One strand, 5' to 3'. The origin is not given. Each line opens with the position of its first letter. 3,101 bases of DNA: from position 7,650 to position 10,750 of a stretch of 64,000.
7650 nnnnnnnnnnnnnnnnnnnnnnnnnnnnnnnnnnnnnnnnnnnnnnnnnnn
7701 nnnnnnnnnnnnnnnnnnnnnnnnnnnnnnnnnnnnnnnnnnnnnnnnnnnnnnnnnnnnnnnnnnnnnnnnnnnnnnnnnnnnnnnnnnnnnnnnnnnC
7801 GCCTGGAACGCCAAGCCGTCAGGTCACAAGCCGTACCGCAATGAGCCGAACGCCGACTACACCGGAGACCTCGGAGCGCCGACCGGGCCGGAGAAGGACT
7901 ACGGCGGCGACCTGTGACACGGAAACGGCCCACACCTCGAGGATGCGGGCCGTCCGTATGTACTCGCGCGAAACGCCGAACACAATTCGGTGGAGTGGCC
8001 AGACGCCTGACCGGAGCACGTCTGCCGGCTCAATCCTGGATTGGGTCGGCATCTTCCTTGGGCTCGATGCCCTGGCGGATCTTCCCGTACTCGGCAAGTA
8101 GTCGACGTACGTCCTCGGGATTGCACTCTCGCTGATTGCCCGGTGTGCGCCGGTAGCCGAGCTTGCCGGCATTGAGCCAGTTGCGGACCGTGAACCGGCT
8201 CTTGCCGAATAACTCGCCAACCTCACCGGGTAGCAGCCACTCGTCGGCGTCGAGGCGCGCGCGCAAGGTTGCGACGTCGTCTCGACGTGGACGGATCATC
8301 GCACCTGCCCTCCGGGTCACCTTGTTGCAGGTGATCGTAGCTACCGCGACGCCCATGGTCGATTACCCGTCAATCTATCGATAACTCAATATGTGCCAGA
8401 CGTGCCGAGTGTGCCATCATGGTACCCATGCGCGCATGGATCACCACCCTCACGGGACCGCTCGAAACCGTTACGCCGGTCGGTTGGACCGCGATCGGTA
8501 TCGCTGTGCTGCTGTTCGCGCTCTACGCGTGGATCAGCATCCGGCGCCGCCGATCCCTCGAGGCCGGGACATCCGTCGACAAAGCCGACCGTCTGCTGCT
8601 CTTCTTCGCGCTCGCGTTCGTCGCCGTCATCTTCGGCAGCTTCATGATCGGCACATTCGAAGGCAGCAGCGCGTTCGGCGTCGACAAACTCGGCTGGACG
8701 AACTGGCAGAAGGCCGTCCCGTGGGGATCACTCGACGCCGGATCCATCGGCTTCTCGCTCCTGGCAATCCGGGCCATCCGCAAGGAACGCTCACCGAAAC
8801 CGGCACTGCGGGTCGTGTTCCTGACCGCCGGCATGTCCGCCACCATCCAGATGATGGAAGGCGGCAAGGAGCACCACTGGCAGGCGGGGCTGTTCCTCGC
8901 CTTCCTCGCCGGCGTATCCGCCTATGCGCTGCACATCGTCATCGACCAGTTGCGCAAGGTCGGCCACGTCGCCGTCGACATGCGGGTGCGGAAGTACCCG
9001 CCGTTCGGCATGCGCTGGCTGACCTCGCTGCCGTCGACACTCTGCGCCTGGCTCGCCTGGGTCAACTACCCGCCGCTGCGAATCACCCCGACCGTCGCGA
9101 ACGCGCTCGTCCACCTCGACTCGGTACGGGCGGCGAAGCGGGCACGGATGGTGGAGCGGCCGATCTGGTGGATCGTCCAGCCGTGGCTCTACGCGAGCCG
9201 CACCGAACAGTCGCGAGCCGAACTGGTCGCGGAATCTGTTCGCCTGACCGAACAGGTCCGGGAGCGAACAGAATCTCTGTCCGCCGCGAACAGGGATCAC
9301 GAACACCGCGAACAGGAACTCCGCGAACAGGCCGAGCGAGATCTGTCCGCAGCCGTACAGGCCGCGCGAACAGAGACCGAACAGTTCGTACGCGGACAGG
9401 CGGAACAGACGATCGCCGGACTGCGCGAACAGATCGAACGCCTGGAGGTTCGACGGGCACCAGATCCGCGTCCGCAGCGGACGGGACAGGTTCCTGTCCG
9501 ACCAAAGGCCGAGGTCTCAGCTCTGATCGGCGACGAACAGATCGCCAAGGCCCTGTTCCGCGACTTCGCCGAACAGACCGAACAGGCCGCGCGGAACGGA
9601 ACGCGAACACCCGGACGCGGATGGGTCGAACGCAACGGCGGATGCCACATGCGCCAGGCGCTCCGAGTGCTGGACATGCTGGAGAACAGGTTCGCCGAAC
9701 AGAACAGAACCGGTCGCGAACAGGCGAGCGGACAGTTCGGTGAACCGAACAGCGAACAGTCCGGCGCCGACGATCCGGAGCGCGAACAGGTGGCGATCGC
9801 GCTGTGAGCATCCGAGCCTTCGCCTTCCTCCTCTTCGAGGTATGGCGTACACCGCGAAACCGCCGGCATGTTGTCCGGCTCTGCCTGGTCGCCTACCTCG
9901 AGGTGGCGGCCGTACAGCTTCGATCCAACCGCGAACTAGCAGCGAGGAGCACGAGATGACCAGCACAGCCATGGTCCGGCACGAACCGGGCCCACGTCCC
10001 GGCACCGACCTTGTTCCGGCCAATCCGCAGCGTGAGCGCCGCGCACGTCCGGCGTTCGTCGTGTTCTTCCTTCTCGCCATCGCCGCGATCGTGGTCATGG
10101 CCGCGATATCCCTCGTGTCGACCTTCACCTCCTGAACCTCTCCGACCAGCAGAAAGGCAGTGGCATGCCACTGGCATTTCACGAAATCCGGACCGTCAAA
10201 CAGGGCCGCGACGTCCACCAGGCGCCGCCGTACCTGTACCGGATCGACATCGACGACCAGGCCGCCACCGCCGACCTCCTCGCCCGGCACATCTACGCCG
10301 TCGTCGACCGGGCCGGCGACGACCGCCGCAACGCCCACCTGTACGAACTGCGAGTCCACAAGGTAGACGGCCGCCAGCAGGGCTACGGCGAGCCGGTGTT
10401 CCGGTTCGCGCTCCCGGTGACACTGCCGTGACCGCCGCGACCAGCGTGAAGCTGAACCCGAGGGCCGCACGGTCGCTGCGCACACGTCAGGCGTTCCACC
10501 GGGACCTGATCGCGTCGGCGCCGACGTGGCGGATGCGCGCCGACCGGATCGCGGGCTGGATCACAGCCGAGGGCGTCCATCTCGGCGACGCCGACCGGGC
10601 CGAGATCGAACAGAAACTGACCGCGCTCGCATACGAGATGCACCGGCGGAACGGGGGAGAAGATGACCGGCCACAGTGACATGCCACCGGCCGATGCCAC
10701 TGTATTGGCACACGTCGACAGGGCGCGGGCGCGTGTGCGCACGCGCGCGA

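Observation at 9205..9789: Strand-biased, frame-independent array of 20 GAACAG (mostly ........) motifs: candidate clt / TraB recognition array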

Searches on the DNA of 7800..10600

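Call 80: search_rna_families(source=window, start=7800, end=10600, threshold=evalue, max_evalue=1)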
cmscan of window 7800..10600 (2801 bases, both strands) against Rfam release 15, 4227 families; matches with E-value up to 1: 1.
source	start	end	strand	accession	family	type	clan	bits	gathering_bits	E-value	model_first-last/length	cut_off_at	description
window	9703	9774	-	RF02631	Hrs13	Gene; sRNA;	-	21.9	52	0.022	1-82/82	no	Hfq-regulated sRNA 13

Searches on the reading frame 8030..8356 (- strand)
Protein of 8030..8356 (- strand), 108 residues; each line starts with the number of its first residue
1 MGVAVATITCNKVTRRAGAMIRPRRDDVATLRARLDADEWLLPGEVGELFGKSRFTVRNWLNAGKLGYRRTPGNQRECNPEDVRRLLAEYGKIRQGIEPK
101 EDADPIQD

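Call 13: search_protein_families(library=pfam, proteins=[window:8030-8356:-], max_evalue=0.01)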
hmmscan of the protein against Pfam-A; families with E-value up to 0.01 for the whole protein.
window:8030-8356:- (108 aa): 2 families
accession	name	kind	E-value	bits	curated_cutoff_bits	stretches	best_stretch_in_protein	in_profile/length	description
PF12728.13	HTH_17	-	2.8e-05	24.7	27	1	43-89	4-49/51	Helix-turn-helix domain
PF00376.29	MerR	-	0.0022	18.2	28.2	1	44-76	3-36/38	MerR family regulatory protein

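Call 14: search_protein_families(library=phrogs, proteins=[window:8030-8356:-], max_evalue=0.001)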
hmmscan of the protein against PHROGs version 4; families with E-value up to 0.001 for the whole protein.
window:8030-8356:- (108 aa): 1 family
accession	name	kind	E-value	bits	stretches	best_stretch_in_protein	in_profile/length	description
phrog_66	-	integration and excision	5.7e-05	23.9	1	27-101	80-154/412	excisionase and transcriptional regulator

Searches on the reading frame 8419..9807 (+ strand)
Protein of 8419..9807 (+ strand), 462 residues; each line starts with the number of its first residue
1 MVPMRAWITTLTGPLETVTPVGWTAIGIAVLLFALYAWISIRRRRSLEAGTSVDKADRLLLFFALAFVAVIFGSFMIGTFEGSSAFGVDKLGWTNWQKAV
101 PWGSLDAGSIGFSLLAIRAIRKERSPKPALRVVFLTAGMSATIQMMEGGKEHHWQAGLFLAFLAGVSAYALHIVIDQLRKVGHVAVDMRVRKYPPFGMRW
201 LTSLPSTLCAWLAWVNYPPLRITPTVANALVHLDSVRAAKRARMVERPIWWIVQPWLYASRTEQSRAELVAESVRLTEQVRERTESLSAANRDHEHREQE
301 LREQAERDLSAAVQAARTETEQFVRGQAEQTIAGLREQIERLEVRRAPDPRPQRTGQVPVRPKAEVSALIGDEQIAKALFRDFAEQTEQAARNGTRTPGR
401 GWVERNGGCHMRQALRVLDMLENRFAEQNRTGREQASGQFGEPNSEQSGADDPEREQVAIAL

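Call 8: search_protein_families(library=pfam, proteins=[window:8419-9807:+], max_evalue=0.1)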
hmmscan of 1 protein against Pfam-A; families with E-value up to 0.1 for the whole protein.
window:8419-9807:+ (462 aa): 1 family
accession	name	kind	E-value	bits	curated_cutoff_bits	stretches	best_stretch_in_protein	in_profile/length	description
PF03600.22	CitMHS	-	0.023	14.2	31.9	1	21-105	161-251/336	Citrate transporter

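Call 14: search_protein_families(library=phrogs, proteins=[window:8419-9807:+], max_evalue=0.001)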
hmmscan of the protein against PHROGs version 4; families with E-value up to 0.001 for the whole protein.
window:8419-9807:+ (462 aa): 0 families

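Call 16: search_protein_families(library=ncbifam, proteins=[window:8419-9807:+], max_evalue=0.1)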
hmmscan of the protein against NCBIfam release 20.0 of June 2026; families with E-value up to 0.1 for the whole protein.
window:8419-9807:+ (462 aa): 1 family
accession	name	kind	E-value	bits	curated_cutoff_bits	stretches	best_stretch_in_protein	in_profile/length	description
NF010470.0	PRK13895.1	subfamily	0.098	12.4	139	0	298-344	63-109/144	conjugal transfer protein TraM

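Call 17: find_homologous_proteins(query=window:8419-9804:+)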
Query window:8419-9804:+ (462 aa): 5 proteins with E <= 0.001 among 8000 candidates.
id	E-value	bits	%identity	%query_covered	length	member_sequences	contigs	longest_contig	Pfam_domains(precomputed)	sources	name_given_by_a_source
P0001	0.0e+0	1021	100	99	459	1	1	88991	-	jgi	jgi:TRAP-type C4-dicarboxylate transport system permease small subunit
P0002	1.7e-173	596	63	99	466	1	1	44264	-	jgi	jgi:TRAP-type C4-dicarboxylate transport system permease small subunit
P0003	7.5e-116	406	50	99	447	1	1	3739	-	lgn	-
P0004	3.4e-110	387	50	98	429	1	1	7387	-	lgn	-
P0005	1.3e-84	303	38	98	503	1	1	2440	-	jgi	jgi:hypothetical protein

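Call 19: find_encoding_contigs(protein=P0002, flank=10000, max_places=3)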
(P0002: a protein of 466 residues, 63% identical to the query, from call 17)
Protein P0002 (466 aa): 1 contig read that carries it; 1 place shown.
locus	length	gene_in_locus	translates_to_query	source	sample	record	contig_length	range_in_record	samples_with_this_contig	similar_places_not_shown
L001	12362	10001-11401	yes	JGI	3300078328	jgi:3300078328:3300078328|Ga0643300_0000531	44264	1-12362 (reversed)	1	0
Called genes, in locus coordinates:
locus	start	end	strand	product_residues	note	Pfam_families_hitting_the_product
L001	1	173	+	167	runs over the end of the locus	-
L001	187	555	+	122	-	-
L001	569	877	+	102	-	-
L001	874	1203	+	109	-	-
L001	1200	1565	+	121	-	PF24203:Phage_ProQ_C_like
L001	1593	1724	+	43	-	-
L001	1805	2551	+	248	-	-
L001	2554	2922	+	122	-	PF12957:DUF3846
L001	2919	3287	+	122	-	-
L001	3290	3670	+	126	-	-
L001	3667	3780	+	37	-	-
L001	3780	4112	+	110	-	-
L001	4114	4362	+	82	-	-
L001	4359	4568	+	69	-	-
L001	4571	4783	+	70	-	PF01381:HTH_3 (faint)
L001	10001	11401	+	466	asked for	-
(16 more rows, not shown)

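Call 20: find_encoding_contigs(protein=P0003, flank=10000, max_places=3)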
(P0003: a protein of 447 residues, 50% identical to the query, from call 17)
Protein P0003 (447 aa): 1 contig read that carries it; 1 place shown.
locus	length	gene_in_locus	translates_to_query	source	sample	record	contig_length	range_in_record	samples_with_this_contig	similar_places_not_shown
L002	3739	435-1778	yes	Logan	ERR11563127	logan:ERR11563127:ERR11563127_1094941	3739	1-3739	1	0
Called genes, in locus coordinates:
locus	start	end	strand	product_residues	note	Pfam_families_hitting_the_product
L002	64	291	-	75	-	PF12728:HTH_17 (weak)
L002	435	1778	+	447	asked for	-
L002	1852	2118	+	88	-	-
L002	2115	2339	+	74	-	-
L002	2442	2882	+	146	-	-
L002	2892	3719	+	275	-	-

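Call 21: find_encoding_contigs(protein=P0004, flank=10000, max_places=3)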
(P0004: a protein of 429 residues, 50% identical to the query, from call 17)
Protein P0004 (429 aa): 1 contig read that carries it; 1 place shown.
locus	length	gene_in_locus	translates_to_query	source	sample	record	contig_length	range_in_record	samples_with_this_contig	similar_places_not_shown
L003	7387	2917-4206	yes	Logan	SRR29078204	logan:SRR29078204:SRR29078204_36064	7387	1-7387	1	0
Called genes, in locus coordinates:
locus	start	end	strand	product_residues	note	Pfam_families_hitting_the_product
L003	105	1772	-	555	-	PF05731:TROVE, PF13519:VWA_2 (weak)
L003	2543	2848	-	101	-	-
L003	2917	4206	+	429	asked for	-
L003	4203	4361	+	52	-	-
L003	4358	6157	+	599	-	-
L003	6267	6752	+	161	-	PF09534:Trp_oprn_chp (faint)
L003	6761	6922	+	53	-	-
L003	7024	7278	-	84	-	-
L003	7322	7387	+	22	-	?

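Call 22: find_encoding_contigs(protein=P0005, flank=10000, max_places=3)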
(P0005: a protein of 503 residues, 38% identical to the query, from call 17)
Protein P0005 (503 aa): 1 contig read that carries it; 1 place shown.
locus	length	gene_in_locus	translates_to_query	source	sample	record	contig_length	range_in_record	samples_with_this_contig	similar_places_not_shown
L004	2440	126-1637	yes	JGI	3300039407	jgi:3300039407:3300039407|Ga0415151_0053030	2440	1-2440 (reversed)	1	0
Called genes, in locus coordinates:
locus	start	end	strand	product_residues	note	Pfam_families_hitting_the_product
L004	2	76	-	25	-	?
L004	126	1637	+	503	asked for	-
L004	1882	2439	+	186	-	?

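Call 62: search_protein_families(library=pfam, proteins=[L003:2917-4206:+], max_evalue=0.05)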
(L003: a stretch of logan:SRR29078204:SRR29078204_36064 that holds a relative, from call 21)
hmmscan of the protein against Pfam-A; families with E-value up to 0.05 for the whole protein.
L003:2917-4206:+ (429 aa): 0 families

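Call 77: predict_structure(alignment_id=A1)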
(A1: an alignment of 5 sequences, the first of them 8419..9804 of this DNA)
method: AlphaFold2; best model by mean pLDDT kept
length: 462 residues; sequences in the alignment: 5
mean_pLDDT: 52.1   pTM: 0.22
mean pLDDT of the five models: 52.1, 51.8, 50.8, 50.7, 48.0
residues with pLDDT >= 90: 12; 70-90: 110; 50-70: 57; < 50: 283
segments of 3 or more residues with pLDDT < 50: 1-27, 42-161, 163-166, 176-218, 224-226, 243-245, 247-269, 345-368, 433-462
pLDDT, mean of each block of 10 residues (from residue 1): 33 32 43 54 45 45 45 38 34 36 35 40 44 45 39 45 50 49 34 37 42 44 50 54 48 38 41 63 75 77 80 77 77 75 45 33 41 87 88 81 84 87 86 42 30 35 34
secondary structure, 60 per line:
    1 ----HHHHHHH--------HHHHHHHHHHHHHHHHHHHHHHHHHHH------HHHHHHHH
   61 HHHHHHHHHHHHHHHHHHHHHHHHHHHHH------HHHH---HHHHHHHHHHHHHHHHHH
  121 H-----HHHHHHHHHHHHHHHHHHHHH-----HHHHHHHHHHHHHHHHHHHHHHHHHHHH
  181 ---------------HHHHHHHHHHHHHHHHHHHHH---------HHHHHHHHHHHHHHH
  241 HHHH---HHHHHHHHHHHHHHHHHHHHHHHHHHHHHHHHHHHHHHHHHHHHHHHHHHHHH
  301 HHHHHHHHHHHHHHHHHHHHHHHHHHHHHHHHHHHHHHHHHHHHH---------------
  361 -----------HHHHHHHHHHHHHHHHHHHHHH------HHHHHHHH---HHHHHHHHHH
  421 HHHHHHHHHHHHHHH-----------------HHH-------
elements in order: H5-11 H20-46 H53-89 H96-99 H103-121 H127-147 H153-180 H196-216 H226-244 H248-345 H372-393 H400-407 H411-435

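Call 81: fold_search(model_id=the predicted structure, library=pdb)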
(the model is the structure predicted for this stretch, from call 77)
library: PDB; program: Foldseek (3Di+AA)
matches with E <= 10: 37; with E <= 0.001: 0
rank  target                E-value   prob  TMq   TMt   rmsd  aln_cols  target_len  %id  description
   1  3zx6_A                2.3e+00  0.06  0.09  0.14  55.9       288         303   15  Structure of Hamp(AF1503)-Tsr fusion - Hamp (A291V) mutant (released 2012-02-29)
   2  7sax_B                3.1e+00  0.09  0.14  0.24  19.7       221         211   11  Structure of GldLM, the proton-powered motor that drives Type IX protein secretion and gliding motility in Sphingobact (released 2022-03-23)
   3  7sau_A                3.3e+00  0.11  0.16  0.28  22.1       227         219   11  Structure of GldLM, the proton-powered motor that drives Type IX protein secretion and gliding motility in Schleiferia (released 2022-03-23)
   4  1yo7_A                3.5e+00  0.11  0.13  0.30  10.4       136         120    8  Re-engineering topology of the homodimeric ROP protein into a single-chain 4-helix bundle (released 2005-02-15)
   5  3g6b_B                3.6e+00  0.02  0.07  0.13  39.4       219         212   13  Crystal structure of a Soluble Chemoreceptor from Thermotoga maritima Asn217Ile mutant (released 2009-07-28)
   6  8vt9_A                3.8e+00  0.07  0.12  0.13  20.1       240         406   13  WT SthK in the presence of PIP2 and cAMP (released 2024-09-25)
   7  9e5c_1t               4.6e+00  0.03  0.10  0.04  61.5       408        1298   12  Cryo-EM structure of 96 nm repeat of microtubule doublet from T. brucei flagellum (released 2025-03-12)
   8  2rld_B                4.8e+00  0.11  0.14  0.35   7.0       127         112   12  CRYSTAL STRUCTURE OF A PROTEIN WITH UNKNOWN FUNCTION FROM S23 RIBOSOMAL PROTEIN FAMILY (BT_0352) FROM BACTEROIDES THET (released 2007-10-30)
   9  7tno_A                4.8e+00  0.05  0.13  0.11  12.6       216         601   15  Complex GGGN of AMPA-subtype iGluR GluA2 in complex with auxiliary subunit gamma2 (Stargazin) at low glutamate concent (released 2022-04-20)
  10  3g67_B                4.8e+00  0.04  0.10  0.20  38.2       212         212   14  Crystal Structure of a Soluble Chemoreceptor from Thermotoga maritima (released 2009-07-28)
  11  7sax_A                5.0e+00  0.07  0.14  0.25  22.2       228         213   12  Structure of GldLM, the proton-powered motor that drives Type IX protein secretion and gliding motility in Sphingobact (released 2022-03-23)
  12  2ch7_A                5.0e+00  0.03  0.11  0.15  58.5       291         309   14  Crystal structure of the cytoplasmic domain of a bacterial chemoreceptor from Thermotoga maritima (released 2006-04-18)
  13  2rld_A                5.3e+00  0.11  0.15  0.37   7.5       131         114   14  CRYSTAL STRUCTURE OF A PROTEIN WITH UNKNOWN FUNCTION FROM S23 RIBOSOMAL PROTEIN FAMILY (BT_0352) FROM BACTEROIDES THET (released 2007-10-30)
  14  2rld_C                5.3e+00  0.11  0.14  0.35   7.4       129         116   12  CRYSTAL STRUCTURE OF A PROTEIN WITH UNKNOWN FUNCTION FROM S23 RIBOSOMAL PROTEIN FAMILY (BT_0352) FROM BACTEROIDES THET (released 2007-10-30)
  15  3zcj_F                6.0e+00  0.07  0.12  0.27  23.0       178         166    8  Crystal structure of Helicobacter pylori T4SS protein CagL in a tetragonal crystal form with a helical RGD-motif (6 Mo (released 2013-10-09)
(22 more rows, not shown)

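Call 92: search_dna_similar(query=window:8419-9804:+, collection=phages, mode=protein, max_evalue=0.001, max_rows=15)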
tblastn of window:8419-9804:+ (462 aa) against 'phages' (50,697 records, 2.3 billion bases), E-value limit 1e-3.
No match.

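Call 95: search_dna_similar(query=window:8419-9804:+, collection=plasmids, mode=protein, max_evalue=0.01, max_rows=15)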
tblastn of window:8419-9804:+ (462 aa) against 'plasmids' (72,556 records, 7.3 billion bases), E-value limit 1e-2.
No match.

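Call 122: search_protein_families(library=pfam, proteins=[L003:4358-6154:+], max_evalue=0.01)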
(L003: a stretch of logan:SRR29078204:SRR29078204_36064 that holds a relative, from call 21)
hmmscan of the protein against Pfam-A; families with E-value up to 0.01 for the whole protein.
L003:4358-6154:+ (599 aa): 3 families
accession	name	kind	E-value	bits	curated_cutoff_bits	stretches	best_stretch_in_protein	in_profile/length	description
PF13191.12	AAA_16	-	0.0016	19.4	32.6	1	265-332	21-92/167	AAA ATPase domain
PF06414.18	Zeta_toxin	-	0.0084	16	22.3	0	270-352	17-102/199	Zeta toxin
PF01580.24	FtsK_SpoIIIE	-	0.0086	16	24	0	269-355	39-129/221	FtsK/SpoIIIE family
